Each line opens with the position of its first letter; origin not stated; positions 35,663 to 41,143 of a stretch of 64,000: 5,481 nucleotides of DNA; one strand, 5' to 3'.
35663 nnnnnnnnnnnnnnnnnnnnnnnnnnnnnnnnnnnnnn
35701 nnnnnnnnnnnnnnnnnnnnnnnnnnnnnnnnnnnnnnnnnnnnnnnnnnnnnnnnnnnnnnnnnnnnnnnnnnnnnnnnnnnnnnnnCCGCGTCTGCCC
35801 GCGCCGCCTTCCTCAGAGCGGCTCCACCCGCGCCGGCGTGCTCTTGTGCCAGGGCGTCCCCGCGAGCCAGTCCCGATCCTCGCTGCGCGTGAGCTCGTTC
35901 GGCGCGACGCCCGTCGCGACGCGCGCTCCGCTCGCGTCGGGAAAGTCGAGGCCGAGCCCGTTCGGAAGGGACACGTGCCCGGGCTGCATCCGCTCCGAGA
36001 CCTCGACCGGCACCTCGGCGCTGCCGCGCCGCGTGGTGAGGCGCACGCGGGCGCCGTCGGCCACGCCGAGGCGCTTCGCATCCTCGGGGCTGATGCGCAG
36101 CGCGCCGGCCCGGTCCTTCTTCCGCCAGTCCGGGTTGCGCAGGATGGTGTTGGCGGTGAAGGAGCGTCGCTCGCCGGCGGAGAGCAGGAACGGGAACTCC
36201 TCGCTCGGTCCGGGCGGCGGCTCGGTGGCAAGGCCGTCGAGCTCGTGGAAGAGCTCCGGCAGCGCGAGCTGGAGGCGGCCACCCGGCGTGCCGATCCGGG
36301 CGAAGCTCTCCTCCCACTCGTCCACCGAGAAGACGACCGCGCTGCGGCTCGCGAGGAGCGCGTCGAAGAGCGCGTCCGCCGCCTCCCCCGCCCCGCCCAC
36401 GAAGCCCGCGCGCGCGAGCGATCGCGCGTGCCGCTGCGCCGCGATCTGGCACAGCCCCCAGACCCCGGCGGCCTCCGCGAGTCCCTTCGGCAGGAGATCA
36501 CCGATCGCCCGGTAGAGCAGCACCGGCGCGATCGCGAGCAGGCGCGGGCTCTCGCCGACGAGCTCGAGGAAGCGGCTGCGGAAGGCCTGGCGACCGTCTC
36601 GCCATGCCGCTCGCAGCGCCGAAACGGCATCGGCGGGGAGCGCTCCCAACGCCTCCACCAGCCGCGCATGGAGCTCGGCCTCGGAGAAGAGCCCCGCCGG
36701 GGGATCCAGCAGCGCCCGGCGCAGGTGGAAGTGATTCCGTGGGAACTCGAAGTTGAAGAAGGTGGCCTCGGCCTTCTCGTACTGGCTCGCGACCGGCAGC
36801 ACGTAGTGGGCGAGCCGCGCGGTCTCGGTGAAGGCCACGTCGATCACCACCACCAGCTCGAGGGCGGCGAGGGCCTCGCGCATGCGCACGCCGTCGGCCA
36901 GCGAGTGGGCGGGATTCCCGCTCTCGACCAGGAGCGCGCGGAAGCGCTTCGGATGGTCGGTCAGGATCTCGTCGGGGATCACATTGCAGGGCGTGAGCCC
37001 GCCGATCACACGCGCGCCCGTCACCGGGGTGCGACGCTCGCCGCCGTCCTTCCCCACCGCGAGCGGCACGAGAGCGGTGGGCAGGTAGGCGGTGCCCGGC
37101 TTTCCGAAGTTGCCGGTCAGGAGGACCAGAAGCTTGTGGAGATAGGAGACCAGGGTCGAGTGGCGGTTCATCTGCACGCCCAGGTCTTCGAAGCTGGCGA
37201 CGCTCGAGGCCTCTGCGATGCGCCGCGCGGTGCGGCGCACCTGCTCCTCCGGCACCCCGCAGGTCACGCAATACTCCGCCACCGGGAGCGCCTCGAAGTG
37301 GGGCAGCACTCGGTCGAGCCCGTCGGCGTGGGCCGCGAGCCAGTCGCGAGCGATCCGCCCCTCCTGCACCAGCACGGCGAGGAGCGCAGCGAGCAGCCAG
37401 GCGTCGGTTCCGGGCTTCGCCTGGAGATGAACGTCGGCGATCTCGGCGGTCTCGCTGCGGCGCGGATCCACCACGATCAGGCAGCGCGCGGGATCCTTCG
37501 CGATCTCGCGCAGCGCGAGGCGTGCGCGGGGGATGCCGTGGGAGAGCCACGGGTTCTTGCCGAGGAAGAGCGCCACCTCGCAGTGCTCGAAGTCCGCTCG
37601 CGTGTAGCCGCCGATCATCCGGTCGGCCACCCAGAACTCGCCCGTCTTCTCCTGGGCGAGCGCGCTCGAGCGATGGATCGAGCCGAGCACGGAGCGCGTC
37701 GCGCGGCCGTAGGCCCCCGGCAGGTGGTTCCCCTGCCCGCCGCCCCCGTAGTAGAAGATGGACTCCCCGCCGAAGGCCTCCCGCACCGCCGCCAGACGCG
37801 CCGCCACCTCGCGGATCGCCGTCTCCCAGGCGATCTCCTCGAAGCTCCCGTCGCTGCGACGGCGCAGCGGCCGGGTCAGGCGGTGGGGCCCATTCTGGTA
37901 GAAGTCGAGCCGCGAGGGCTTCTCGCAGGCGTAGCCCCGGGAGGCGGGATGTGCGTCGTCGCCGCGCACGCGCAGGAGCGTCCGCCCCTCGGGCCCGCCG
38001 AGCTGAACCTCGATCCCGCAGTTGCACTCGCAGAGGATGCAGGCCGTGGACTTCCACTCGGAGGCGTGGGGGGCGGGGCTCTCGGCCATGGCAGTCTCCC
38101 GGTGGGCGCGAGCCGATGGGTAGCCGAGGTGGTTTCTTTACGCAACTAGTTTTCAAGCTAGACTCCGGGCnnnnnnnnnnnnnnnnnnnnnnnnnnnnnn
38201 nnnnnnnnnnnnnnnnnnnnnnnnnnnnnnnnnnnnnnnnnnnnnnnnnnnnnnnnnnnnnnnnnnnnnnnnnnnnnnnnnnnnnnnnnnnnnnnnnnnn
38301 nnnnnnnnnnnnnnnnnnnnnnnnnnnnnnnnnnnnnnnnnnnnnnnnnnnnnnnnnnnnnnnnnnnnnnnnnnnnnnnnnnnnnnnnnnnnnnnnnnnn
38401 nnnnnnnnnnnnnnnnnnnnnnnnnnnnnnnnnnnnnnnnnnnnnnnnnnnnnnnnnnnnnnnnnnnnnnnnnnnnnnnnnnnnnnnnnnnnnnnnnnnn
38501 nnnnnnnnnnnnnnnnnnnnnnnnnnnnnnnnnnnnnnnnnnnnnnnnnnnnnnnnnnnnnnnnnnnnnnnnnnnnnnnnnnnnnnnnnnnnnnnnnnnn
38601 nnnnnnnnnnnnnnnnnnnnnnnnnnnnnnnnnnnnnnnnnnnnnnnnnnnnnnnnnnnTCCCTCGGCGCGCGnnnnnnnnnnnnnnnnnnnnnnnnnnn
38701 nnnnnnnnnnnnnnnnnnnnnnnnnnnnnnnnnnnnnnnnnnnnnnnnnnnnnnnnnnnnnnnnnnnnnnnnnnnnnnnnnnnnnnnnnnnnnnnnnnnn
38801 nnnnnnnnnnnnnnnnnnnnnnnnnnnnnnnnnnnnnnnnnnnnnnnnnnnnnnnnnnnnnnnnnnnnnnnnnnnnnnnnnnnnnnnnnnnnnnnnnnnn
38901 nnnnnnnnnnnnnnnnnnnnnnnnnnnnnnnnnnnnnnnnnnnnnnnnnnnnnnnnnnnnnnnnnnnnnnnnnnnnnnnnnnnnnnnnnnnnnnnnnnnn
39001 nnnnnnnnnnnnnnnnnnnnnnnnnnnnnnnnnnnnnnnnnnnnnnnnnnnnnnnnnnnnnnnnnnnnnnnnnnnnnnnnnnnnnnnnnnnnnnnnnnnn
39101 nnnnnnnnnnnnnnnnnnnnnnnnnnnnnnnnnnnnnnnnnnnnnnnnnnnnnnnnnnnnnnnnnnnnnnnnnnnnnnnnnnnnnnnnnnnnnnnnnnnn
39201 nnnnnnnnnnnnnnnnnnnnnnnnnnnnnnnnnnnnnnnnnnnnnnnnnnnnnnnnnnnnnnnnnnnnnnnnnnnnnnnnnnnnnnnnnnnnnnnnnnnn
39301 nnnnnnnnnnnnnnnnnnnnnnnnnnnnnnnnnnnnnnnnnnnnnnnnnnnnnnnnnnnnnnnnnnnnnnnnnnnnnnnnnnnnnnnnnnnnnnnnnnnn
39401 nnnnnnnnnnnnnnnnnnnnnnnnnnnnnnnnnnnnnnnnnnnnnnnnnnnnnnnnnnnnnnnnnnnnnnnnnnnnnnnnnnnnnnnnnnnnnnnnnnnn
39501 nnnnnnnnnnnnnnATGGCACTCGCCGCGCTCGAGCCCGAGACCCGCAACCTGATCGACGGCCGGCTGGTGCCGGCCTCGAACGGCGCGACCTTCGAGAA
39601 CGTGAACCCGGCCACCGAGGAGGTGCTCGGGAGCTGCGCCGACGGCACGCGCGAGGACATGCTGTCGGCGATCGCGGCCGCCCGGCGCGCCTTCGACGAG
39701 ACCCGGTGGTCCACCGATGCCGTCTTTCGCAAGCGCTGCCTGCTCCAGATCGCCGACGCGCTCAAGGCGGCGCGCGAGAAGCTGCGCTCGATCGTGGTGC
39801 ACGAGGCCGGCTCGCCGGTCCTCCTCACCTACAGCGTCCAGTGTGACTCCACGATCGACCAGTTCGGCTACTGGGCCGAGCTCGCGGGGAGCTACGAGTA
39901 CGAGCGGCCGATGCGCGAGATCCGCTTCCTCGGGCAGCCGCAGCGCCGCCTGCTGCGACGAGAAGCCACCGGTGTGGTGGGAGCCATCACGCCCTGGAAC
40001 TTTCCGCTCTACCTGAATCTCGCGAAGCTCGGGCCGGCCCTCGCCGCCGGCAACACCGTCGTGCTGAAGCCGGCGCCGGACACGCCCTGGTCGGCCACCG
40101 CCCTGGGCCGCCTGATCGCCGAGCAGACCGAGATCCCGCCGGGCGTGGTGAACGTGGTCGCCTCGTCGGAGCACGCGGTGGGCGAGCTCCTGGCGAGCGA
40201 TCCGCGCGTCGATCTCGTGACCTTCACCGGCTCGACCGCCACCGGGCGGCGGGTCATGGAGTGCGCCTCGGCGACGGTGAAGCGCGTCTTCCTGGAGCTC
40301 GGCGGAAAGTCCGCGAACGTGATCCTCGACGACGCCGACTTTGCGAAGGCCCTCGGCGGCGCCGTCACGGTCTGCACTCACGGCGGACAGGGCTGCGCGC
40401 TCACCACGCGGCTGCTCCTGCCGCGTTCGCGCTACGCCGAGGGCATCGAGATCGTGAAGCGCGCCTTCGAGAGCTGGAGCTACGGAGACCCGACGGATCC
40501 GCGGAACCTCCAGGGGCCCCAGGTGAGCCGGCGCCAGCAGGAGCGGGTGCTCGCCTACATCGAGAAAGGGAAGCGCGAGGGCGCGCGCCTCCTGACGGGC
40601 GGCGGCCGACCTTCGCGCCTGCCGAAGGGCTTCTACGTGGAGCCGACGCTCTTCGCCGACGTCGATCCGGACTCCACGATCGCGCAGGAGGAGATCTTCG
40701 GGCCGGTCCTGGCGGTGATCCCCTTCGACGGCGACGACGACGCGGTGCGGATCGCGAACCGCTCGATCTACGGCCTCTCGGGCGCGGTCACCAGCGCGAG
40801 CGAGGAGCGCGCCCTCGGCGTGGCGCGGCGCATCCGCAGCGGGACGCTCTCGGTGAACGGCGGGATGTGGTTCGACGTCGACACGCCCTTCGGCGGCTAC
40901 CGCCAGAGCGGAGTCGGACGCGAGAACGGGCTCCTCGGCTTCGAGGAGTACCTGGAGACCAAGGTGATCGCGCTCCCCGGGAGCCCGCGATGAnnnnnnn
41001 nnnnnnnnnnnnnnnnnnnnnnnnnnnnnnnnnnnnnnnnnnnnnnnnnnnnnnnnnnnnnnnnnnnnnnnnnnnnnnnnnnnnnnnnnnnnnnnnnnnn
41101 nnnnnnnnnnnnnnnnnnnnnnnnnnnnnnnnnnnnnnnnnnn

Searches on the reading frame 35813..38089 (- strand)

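Call 23: search_protein_families(library=pfam, proteins=[window:35813-38089:-], max_evalue=0.01)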
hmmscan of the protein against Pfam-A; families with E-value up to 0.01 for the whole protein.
window:35813-38089:- (758 aa): 3 families
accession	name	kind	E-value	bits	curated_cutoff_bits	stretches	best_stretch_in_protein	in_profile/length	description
PF00384.28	Molybdopterin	-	5.4e-27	95.2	24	1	70-462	1-335/353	Molybdopterin oxidoreductase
PF01568.27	Molydop_binding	-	5.8e-21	75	26.8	1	635-752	2-110/110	Molydopterin dinucleotide binding domain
PF04879.21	Molybdop_Fe4S4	-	3.8e-09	36.8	22.7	1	11-62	2-50/55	Molybdopterin oxidoreductase Fe4S4 domain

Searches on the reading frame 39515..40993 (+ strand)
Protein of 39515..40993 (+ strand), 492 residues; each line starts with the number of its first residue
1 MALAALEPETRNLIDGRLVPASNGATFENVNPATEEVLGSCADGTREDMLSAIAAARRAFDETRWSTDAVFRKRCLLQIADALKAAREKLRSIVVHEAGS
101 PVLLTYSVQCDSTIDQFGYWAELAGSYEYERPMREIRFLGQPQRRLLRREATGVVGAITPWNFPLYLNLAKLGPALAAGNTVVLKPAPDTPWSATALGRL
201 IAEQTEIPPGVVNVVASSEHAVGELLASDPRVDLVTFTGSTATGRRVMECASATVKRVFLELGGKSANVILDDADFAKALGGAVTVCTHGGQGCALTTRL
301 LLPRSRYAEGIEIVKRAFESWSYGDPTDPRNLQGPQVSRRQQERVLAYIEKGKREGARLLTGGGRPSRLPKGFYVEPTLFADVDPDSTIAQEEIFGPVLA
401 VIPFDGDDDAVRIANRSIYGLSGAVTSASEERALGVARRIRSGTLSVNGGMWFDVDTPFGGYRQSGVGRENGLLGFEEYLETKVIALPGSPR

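Call 7: search_protein_families(library=pfam, proteins=[window:39515-40993:+])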
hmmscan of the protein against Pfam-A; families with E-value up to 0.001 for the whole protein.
window:39515-40993:+ (492 aa): 1 family
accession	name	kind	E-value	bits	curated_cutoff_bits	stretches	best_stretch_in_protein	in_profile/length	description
PF00171.27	Aldedh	-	1.8e-144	482.2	23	1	23-485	5-461/461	Aldehyde dehydrogenase family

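Call 24: search_protein_families(library=ncbifam, proteins=[window:39515-40993:+], max_evalue=0.001)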
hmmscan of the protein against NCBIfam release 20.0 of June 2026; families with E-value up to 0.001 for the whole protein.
window:39515-40993:+ (492 aa): 42 families (the best 25 are shown)
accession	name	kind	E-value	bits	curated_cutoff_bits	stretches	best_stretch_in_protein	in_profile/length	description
TIGR04284.1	aldehy_Rv0768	hypoth_equivalog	1e-214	714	775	1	11-487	2-478/480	aldehyde dehydrogenase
NF045736.1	PaDhStyDRhodo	equivalog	2.2e-118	395.8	800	1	12-486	5-476/479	phenylacetaldehyde dehydrogenase StyD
TIGR01804.1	BADH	equivalog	2.4e-118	395.6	668.6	1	14-483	2-467/467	betaine-aldehyde dehydrogenase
TIGR02299.1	HpaE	equivalog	2.1e-113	379.5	638.35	1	12-488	3-477/488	5-carboxymethyl-2-hydroxymuconate semialdehyde dehydrogenase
NF010000.0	PRK13473.1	subfamily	7.1e-113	377.7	615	1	10-485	3-470/475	aminobutyraldehyde dehydrogenase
NF009725.0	PRK13252.1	equivalog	8.8e-111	370.7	593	1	8-486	5-478/488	betaine-aldehyde dehydrogenase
NF045735.1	PaDhStyDPseudo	equivalog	1.5e-104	350.3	850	1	11-486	4-480/483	phenylacetaldehyde dehydrogenase StyD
TIGR03216.1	OH_muco_semi_DH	equivalog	4.1e-103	345.6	693.25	1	11-486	2-478/481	2-hydroxymuconic semialdehyde dehydrogenase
NF007352.0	PRK09847.1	equivalog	9.8e-100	334.4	850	1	6-485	16-489/495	aldehyde dehydrogenase PuuC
NF050026.1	AcaldDHExaC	equivalog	4.1e-98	329.2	900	1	7-485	13-491/503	acetaldehyde dehydrogenase ExaC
NF007497.0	PRK10090.1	equivalog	8.5e-95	318.3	500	1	11-487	8-477/480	aldehyde dehydrogenase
NF052305.1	DioxValDhHalo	equivalog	1.3e-93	314.5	750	1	9-484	4-478/483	2,5-dioxovalerate dehydrogenase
NF006916.0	PRK09407.1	equivalog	1.1e-90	304.7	521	1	21-486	30-491/526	succinic semialdehyde dehydrogenase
TIGR01780.1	SSADH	subfamily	4.2e-89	299.5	646.35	1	30-483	2-448/448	succinate-semialdehyde dehydrogenase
NF002852.0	PRK03137.1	subfamily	2e-84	284.2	648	1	14-473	41-497/514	L-glutamate gamma-semialdehyde dehydrogenase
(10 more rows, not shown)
